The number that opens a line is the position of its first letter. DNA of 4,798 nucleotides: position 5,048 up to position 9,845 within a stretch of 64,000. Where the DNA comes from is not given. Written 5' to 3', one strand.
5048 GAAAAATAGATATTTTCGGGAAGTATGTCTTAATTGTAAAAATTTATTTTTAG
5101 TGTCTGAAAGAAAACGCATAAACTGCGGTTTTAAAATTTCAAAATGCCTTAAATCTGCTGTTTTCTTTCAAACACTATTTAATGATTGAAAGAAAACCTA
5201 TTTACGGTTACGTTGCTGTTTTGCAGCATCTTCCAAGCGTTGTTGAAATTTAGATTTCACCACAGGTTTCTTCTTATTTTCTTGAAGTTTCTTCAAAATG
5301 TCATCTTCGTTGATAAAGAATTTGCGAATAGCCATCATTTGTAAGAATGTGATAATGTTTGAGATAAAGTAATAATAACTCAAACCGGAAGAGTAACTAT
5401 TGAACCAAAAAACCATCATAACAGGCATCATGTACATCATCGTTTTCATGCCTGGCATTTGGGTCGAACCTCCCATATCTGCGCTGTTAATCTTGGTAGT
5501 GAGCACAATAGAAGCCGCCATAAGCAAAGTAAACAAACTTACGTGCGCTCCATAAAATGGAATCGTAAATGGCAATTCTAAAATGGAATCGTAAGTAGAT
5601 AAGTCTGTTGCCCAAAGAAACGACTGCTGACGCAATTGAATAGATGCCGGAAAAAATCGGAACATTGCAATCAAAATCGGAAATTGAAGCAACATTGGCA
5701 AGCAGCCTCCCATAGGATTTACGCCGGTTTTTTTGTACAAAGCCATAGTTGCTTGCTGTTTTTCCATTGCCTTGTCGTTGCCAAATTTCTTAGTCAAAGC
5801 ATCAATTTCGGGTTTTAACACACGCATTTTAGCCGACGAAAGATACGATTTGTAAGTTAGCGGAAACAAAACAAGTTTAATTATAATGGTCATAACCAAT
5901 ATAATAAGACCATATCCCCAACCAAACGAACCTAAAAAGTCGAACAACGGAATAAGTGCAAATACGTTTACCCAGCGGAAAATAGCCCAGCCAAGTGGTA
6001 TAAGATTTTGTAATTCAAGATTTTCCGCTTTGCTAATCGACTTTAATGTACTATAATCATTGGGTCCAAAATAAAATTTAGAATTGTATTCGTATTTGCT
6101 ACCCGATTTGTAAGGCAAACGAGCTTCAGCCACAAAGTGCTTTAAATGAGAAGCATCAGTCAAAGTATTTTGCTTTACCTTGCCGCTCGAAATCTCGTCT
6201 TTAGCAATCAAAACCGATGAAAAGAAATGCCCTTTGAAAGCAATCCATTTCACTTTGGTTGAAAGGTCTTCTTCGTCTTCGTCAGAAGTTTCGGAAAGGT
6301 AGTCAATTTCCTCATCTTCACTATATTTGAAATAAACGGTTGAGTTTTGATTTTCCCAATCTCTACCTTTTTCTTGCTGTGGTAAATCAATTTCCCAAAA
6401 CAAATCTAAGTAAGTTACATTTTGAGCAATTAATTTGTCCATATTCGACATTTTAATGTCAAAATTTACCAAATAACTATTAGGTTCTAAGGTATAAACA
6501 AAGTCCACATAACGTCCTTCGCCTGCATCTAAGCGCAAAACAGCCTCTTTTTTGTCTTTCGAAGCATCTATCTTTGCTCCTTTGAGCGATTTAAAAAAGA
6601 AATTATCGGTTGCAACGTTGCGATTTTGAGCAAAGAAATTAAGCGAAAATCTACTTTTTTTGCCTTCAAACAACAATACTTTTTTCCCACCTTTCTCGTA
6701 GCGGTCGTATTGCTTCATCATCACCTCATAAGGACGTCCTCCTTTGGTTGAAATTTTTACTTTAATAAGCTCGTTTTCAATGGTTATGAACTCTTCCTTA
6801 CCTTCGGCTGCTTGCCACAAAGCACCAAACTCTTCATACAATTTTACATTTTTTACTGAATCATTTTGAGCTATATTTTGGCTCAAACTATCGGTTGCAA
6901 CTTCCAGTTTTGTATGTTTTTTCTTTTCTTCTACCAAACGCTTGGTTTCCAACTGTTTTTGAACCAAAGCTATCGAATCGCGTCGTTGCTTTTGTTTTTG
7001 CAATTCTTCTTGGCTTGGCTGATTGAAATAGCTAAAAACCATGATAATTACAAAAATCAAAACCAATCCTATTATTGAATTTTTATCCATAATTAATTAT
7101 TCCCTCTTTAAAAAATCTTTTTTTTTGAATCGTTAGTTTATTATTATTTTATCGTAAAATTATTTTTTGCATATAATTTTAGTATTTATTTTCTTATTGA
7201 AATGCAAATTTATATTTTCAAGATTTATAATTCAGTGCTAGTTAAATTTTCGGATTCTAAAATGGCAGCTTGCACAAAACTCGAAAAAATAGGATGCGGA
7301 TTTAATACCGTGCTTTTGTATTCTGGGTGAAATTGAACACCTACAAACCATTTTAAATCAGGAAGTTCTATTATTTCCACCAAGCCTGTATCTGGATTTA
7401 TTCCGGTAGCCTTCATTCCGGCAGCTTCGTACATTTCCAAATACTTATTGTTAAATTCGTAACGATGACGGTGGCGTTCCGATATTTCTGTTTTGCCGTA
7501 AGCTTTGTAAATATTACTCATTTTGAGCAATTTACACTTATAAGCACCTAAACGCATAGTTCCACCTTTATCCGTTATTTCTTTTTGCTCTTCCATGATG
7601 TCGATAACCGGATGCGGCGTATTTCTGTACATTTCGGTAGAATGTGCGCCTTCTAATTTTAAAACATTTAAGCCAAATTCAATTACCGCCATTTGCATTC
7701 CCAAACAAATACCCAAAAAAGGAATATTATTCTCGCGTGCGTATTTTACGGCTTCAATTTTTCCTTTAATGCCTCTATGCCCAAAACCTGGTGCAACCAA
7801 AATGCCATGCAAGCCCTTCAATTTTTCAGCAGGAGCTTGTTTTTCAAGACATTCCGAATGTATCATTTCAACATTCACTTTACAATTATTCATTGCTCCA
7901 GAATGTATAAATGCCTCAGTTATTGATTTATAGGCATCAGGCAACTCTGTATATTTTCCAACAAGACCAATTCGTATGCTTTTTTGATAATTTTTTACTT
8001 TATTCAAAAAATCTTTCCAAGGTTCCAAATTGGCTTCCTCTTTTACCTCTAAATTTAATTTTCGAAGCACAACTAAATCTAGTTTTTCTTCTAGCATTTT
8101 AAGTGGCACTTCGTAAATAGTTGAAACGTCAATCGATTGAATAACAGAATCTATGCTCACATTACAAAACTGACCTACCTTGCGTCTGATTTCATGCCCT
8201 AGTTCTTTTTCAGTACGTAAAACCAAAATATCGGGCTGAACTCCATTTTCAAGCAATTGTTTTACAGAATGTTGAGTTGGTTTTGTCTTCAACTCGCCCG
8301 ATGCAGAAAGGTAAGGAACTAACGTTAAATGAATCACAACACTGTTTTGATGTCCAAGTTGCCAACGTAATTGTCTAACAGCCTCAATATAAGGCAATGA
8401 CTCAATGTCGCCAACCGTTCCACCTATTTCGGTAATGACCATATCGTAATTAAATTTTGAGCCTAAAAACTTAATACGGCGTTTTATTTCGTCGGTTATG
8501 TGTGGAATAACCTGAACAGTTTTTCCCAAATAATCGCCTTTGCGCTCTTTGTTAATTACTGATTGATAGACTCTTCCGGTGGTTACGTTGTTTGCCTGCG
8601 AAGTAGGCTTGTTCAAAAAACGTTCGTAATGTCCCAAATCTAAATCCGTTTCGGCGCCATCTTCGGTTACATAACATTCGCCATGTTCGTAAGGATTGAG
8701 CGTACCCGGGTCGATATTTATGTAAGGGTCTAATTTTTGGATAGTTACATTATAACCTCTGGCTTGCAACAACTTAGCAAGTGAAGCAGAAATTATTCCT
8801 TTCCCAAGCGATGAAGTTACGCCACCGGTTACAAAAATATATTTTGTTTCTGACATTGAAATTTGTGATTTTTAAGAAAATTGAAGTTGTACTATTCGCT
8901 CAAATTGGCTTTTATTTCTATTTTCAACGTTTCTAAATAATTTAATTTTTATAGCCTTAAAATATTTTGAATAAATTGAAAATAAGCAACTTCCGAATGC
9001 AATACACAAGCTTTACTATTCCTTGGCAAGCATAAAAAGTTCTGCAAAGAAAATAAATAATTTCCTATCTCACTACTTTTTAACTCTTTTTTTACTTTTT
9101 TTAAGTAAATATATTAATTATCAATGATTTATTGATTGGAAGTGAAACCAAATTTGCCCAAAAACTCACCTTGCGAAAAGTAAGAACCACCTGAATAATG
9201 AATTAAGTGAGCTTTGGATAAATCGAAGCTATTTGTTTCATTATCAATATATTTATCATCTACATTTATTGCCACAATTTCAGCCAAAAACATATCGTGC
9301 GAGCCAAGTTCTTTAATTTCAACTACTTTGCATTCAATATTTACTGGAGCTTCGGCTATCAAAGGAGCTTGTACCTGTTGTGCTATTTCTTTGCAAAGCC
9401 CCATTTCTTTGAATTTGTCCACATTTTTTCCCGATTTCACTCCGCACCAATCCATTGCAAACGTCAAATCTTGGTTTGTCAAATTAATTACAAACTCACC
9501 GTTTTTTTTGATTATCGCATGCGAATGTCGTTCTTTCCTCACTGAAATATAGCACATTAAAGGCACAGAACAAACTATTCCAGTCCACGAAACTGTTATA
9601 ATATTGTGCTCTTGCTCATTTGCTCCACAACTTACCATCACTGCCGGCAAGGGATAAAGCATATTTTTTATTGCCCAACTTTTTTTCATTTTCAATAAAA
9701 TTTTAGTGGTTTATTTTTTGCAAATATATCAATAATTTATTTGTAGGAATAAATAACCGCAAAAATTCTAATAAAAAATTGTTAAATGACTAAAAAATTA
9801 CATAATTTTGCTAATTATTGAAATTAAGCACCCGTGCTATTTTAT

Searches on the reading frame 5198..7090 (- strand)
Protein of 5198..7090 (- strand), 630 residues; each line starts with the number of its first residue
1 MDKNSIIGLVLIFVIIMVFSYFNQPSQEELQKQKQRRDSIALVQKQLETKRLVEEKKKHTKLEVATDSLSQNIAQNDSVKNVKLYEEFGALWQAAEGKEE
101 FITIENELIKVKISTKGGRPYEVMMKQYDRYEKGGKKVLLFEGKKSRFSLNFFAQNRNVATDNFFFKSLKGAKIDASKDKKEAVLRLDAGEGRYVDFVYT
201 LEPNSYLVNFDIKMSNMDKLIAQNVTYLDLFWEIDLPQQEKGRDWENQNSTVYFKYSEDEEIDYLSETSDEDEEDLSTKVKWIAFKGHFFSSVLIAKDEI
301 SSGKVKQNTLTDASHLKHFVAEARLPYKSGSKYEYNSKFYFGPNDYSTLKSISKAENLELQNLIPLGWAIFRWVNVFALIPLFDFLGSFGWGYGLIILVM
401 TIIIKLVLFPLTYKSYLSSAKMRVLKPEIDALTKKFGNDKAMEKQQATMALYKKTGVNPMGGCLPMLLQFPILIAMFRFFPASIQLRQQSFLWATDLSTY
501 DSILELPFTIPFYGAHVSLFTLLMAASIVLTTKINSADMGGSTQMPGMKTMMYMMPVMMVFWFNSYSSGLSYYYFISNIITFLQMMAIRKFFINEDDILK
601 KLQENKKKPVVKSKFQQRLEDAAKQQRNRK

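Call 29: search_protein_families(library=pfam, proteins=[window:5198-7090:-], max_evalue=0.0001)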
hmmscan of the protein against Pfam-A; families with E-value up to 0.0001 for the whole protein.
window:5198-7090:- (630 aa): 2 families
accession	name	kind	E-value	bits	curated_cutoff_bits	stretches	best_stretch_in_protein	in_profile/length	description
PF02096.25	60KD_IMP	-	5e-54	183.1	35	1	393-590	1-163/163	60Kd inner membrane protein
PF14849.12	YidC_periplas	-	4.5e-31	109.3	24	1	102-370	2-274/283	YidC periplasmic domain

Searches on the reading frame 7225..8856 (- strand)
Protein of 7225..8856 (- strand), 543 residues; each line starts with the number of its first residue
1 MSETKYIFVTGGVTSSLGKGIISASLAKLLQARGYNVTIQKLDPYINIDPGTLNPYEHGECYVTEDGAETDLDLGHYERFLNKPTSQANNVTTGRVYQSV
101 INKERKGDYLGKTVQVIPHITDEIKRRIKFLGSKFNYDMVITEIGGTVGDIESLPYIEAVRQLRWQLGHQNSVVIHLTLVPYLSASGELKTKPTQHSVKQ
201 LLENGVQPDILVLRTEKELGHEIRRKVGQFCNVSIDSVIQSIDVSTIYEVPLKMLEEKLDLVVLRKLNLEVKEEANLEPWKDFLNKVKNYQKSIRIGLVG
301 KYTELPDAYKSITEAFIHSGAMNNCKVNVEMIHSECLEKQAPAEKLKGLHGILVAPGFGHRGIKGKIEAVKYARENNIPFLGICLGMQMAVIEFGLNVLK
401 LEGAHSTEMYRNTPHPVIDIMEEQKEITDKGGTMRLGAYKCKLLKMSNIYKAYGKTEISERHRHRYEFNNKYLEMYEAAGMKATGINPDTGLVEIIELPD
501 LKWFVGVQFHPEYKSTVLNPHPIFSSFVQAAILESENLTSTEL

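Call 29: search_protein_families(library=pfam, proteins=[window:7225-8856:-], max_evalue=0.0001)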
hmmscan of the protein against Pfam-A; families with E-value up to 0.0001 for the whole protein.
window:7225-8856:- (543 aa): 3 families
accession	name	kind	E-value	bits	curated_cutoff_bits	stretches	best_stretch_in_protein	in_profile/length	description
PF06418.20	CTP_synth_N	-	2.3e-125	417.8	26.1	1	5-269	1-265/265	CTP synthase N-terminus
PF00117.34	GATase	-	5.2e-43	147.4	22.8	1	305-529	2-189/190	Glutamine amidotransferase class-I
PF07722.19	Peptidase_C26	-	1.1e-09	38.8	20.5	1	369-512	97-219/219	Peptidase C26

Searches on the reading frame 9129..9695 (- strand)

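Call 29: search_protein_families(library=pfam, proteins=[window:9129-9695:-], max_evalue=0.0001)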
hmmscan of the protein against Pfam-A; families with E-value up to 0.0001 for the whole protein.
window:9129-9695:- (188 aa): 1 family
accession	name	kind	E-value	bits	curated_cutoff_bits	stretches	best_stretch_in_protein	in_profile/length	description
PF01613.24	Flavin_Reduct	-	5.1e-30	105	27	1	14-148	4-136/153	Flavin reductase like domain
